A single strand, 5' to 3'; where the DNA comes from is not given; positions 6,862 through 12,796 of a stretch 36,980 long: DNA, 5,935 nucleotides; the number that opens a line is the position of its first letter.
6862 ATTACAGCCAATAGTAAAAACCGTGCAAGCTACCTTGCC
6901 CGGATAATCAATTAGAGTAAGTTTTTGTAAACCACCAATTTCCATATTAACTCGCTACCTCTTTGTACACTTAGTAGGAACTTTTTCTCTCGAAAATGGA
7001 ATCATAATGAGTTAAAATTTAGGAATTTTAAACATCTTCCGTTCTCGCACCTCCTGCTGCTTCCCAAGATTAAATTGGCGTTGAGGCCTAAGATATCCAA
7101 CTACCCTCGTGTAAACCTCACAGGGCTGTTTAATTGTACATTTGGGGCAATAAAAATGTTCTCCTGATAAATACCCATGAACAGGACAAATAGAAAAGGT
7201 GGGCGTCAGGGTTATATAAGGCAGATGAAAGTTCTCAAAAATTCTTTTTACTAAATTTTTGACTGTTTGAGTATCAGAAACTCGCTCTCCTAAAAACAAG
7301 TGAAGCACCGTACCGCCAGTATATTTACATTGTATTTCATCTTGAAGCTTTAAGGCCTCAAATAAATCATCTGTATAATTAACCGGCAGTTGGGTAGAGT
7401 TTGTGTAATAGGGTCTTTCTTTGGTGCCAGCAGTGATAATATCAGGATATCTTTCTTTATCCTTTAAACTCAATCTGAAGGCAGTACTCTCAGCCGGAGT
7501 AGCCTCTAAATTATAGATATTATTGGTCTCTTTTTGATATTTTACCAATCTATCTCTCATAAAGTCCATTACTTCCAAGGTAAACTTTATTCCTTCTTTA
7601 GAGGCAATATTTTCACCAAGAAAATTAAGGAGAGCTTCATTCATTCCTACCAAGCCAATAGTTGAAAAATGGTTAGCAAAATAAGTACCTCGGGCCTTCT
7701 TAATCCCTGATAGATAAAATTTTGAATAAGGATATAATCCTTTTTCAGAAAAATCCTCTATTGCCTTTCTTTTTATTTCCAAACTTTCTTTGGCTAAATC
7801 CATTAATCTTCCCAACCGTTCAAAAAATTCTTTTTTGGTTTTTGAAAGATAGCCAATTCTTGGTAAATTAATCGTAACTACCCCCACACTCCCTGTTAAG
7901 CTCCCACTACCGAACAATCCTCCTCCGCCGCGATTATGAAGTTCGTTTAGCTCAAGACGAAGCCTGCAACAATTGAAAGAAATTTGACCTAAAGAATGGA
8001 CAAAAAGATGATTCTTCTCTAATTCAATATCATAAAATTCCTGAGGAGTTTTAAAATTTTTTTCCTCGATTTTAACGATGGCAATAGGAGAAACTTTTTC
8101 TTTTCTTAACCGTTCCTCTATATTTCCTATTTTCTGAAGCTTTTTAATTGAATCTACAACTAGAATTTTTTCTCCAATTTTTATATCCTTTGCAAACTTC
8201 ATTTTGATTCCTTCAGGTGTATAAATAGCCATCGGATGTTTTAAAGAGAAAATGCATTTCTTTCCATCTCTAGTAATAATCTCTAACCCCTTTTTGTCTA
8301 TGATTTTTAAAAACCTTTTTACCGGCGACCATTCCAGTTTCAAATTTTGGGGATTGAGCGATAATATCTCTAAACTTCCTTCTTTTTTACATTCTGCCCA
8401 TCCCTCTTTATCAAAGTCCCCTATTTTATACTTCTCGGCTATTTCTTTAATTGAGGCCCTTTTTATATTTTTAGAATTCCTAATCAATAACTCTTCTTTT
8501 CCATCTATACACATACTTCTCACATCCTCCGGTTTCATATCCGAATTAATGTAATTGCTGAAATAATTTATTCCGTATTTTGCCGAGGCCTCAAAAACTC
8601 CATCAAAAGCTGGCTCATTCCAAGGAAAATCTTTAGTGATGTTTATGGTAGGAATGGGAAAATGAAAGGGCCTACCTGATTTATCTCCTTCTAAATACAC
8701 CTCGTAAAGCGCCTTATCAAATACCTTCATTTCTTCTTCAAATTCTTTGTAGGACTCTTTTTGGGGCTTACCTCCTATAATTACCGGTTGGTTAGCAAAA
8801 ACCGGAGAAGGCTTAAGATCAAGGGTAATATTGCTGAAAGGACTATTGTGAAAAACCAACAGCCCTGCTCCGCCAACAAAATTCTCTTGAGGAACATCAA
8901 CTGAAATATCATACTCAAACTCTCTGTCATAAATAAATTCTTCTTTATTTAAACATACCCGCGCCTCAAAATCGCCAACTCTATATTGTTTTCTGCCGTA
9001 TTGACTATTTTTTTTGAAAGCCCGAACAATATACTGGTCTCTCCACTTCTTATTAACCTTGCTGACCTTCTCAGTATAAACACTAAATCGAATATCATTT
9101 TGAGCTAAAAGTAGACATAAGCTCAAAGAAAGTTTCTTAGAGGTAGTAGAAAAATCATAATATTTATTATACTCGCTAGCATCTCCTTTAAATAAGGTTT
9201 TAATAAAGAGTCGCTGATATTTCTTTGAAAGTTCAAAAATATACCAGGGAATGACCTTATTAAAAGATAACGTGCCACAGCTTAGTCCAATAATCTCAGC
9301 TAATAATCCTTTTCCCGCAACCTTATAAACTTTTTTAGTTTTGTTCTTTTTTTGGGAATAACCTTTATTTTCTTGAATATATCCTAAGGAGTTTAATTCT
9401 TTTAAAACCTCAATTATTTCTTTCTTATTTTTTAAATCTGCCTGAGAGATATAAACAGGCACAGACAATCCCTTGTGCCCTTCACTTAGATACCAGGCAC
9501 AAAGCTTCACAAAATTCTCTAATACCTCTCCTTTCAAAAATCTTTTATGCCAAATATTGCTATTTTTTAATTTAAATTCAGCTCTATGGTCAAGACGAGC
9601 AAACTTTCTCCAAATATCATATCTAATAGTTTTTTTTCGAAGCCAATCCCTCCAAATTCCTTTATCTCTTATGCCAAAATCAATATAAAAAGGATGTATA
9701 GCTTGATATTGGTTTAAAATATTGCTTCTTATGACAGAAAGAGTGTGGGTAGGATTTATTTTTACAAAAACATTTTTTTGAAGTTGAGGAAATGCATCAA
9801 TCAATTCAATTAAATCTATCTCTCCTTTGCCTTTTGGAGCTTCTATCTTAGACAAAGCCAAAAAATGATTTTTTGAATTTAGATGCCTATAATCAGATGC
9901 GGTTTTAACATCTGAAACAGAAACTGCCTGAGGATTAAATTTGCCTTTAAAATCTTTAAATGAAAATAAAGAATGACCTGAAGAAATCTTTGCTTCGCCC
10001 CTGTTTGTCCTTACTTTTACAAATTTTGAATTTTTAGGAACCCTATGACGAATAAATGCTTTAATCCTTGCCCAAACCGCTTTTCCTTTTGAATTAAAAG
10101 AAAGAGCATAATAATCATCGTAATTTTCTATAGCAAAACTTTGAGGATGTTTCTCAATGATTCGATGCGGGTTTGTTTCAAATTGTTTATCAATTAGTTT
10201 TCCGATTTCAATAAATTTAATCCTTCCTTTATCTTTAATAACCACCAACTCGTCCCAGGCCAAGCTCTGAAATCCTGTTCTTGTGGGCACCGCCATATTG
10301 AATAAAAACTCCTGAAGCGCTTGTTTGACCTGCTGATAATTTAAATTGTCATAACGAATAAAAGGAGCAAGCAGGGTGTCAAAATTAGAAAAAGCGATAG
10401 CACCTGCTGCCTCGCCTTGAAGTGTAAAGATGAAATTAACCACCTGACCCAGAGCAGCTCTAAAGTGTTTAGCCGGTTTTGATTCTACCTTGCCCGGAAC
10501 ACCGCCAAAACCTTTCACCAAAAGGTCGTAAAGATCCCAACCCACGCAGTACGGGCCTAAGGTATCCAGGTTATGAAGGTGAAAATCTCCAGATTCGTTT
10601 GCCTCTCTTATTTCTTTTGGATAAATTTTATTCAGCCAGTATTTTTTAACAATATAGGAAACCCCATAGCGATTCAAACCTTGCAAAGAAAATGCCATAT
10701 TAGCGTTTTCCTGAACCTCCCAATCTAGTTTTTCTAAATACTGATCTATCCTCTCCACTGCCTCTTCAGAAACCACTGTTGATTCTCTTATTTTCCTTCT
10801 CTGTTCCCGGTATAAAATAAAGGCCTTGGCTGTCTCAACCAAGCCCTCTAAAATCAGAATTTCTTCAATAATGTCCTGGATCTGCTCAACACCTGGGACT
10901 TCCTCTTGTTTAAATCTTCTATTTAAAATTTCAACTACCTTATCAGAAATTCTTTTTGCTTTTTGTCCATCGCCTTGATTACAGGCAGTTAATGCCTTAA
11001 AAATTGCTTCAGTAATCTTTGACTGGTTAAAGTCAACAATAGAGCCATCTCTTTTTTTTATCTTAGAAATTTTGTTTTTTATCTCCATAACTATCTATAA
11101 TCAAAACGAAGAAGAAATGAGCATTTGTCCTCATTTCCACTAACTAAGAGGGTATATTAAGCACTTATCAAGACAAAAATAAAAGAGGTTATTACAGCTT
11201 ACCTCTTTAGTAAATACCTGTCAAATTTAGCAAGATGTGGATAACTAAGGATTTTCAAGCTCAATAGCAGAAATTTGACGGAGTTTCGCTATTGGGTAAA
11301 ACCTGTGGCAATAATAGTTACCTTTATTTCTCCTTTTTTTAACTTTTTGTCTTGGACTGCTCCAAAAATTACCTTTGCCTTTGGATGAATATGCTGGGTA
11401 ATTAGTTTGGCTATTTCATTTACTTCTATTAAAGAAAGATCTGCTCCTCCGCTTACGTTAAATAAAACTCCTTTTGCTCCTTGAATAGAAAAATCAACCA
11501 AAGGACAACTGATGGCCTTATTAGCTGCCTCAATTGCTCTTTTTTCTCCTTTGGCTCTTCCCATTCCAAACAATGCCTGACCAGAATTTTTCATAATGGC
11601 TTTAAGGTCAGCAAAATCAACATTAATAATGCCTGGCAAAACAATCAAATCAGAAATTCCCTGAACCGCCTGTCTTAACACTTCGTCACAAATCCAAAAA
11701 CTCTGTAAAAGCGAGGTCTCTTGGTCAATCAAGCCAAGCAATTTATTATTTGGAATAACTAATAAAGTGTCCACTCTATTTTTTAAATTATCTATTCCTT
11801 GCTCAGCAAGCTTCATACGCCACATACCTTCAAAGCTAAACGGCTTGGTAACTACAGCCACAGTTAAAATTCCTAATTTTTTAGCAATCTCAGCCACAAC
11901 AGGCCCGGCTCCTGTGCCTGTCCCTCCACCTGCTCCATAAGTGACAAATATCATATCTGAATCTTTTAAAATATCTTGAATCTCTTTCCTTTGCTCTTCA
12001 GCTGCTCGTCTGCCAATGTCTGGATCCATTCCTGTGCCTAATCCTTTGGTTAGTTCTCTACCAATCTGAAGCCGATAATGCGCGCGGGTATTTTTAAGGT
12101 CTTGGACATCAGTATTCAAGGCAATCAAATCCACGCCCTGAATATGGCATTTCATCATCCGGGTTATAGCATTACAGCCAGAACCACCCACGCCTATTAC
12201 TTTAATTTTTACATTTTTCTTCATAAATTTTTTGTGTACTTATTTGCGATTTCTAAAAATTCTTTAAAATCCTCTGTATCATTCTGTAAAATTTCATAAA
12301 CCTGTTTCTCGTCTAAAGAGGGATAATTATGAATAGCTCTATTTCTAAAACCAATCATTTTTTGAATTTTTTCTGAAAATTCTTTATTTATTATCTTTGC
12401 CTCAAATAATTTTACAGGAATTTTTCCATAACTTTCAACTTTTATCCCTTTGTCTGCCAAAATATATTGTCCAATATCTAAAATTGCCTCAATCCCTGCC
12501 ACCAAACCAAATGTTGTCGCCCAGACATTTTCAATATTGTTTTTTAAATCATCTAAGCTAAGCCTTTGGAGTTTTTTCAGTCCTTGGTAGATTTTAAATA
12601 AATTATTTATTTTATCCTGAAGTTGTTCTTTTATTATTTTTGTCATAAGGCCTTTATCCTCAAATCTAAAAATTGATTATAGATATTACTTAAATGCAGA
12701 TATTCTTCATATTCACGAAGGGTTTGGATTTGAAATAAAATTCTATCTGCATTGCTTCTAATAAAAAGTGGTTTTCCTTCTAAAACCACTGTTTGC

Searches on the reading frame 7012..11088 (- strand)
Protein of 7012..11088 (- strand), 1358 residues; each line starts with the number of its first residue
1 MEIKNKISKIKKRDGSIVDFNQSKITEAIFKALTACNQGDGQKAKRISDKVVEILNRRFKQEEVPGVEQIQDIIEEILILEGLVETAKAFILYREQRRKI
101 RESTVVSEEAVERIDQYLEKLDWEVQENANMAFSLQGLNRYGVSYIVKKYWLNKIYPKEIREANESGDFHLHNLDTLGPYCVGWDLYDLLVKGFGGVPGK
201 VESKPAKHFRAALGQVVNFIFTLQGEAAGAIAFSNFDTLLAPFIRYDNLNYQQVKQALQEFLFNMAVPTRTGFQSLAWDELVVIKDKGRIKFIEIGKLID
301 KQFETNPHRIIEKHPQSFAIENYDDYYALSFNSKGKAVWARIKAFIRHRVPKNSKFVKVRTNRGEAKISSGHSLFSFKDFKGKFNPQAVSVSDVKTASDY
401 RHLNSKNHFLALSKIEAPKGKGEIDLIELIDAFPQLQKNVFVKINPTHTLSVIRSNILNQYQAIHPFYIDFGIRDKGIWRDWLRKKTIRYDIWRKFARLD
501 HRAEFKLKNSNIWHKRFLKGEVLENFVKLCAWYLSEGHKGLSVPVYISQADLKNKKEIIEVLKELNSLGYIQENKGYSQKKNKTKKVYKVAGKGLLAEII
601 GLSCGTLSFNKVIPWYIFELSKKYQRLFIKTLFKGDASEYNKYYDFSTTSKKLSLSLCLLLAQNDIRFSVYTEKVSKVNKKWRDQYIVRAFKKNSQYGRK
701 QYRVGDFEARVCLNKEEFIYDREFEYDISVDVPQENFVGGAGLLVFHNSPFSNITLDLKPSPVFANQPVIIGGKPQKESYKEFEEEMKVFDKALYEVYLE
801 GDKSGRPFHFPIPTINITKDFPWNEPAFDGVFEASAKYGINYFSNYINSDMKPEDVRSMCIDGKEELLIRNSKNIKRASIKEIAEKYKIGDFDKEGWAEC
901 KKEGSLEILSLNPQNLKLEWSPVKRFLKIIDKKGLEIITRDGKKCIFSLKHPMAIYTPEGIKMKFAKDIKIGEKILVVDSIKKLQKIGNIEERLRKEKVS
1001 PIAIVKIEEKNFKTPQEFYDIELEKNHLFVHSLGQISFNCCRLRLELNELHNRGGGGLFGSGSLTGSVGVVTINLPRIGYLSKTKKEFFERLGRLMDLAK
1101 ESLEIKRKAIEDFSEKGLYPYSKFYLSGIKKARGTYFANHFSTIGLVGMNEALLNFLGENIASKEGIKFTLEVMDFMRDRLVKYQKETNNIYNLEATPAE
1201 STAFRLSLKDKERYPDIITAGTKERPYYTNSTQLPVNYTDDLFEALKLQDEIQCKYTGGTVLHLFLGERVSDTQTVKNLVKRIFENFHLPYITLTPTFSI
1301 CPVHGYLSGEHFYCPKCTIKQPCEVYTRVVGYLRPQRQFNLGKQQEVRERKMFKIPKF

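Call 64: search_protein_families(library=pfam, proteins=[window:7012-11088:-], max_evalue=0.001)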
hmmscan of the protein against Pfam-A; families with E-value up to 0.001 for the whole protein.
window:7012-11088:- (1358 aa): 3 families
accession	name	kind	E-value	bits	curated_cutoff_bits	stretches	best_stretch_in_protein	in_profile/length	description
PF13597.11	NRDD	-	4.5e-176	587.3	26.2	3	1033-1353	254-562/562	Anaerobic ribonucleoside-triphosphate reductase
PF03477.21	ATP-cone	-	7.9e-20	71.6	25.8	1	9-98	2-87/88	ATP cone domain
PF14890.11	Intein_splicing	-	9.7e-15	55.1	35.8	1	878-1033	10-149/155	Intein splicing domain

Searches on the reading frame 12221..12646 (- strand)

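Call 64: search_protein_families(library=pfam, proteins=[window:12221-12646:-], max_evalue=0.001)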
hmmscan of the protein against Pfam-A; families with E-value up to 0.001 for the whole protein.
window:12221-12646:- (141 aa): 1 family
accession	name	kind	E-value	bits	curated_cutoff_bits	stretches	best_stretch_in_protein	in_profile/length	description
PF01934.22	HepT-like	-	5.2e-23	81.5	23.5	1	23-132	8-118/120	Ribonuclease HepT-like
